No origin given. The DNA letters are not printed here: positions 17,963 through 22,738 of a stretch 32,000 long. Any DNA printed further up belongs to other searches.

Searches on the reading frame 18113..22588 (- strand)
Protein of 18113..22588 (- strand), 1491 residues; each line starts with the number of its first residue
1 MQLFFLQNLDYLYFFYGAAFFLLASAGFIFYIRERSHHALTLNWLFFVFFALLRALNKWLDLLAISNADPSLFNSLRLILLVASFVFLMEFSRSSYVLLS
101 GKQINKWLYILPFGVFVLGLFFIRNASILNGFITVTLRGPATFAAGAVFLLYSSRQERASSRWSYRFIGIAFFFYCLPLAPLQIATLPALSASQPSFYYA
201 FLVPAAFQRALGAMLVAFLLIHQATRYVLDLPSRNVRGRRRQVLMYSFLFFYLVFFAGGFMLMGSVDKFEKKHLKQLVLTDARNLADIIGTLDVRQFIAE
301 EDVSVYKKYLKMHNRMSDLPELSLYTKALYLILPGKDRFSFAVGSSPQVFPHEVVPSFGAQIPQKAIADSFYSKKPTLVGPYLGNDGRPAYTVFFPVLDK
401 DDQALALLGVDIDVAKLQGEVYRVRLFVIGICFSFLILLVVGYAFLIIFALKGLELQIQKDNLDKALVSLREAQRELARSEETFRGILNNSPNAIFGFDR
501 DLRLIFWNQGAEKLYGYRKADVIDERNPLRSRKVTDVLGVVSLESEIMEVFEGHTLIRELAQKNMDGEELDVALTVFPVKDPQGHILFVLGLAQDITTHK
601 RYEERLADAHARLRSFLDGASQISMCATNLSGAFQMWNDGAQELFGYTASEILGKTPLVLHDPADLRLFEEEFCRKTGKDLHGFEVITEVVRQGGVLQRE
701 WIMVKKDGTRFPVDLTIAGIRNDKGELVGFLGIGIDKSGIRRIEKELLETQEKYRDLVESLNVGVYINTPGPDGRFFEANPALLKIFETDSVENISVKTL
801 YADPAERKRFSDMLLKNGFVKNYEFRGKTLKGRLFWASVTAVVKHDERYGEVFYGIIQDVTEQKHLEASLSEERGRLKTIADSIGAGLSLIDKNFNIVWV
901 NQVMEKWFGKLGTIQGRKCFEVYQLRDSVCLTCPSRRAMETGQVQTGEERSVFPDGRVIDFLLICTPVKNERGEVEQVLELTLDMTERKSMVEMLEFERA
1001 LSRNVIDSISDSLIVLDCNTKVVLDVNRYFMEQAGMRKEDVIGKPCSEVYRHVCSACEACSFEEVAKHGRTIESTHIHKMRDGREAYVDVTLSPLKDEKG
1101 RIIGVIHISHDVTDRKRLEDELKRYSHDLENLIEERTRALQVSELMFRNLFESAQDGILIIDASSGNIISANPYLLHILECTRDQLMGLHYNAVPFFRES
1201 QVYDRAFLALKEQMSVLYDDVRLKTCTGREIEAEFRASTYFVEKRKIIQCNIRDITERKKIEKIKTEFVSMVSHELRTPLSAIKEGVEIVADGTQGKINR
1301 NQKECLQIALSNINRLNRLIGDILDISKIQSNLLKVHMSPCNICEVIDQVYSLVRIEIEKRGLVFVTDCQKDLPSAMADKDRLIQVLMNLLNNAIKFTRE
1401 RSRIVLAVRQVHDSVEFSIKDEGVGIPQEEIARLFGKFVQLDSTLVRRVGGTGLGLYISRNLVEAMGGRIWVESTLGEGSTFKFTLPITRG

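Call 7: search_protein_families(library=ncbifam, proteins=[window:18113-22588:-])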
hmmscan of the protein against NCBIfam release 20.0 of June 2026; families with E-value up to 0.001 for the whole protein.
window:18113-22588:- (1491 aa): 90 families (the best 25 are shown)
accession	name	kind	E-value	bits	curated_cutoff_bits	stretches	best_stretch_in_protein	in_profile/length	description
NF046044.1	PnpS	equivalog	3.2e-98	329.3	400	4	1122-1487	32-390/390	two-component system histidine kinase PnpS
NF047874.1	MASE3_PAS_HK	subfamily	2.1e-87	294.5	560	4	1129-1488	246-625/655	MASE3 domain-containing sensor histidine kinase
TIGR00229.1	sensory_box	domain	1e-81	271.2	22.9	6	479-606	2-126/126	PAS domain S-box protein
NF008468.0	PRK11360.1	equivalog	3.4e-77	260.2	646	3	1140-1489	263-609/616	two-component system sensor histidine kinase AtoS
NF033092.0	HK_WalK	equivalog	1.6e-76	258.2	725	2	1147-1488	260-594/594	cell wall metabolism sensor histidine kinase WalK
NF008302.0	PRK11091.1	equivalog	3.1e-74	250.5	838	3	1167-1488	176-505/779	aerobic respiration two-component sensor histidine kinase ArcB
TIGR02966.1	phoR_proteo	equivalog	1.2e-63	215.1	334.2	1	1146-1486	7-333/333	phosphate regulon sensor histidine kinase PhoR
TIGR02956.1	TMAO_torS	equivalog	6.6e-57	193.3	676.5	1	1261-1491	460-685/967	TMAO reductase system sensor histidine kinase/response regulator TorS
NF045911.1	TCSHisKinNblS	equivalog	1.4e-50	172.3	1000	1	1138-1488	259-620/621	two-component system sensor histidine kinase NblS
NF006800.0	PRK09303.1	equivalog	1.8e-50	172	342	1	1263-1490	149-379/383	histidine kinase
NF038297.2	hybrid_HK_HrmK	equivalog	2.5e-50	171.7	725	1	1257-1489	227-458/607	hybrid histidine kinase/response regulator HrmK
NF008318.0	PRK11107.1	equivalog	1.1e-46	159.4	890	1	1261-1488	289-518/920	two-component sensor histidine kinase BarA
NF011874.0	PRK15347.1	equivalog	1.6e-44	152.2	852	1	1260-1489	393-615/921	two component system sensor kinase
NF045595.1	HK_scytonemin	equivalog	4.4e-44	150.9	865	1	1256-1489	406-636/637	scytonemin biosynthesis sensor histidine kinase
NF033093.1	HK_VicK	exception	1.1e-43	149.6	680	1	1155-1488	104-435/448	cell wall metabolism sensor histidine kinase VicK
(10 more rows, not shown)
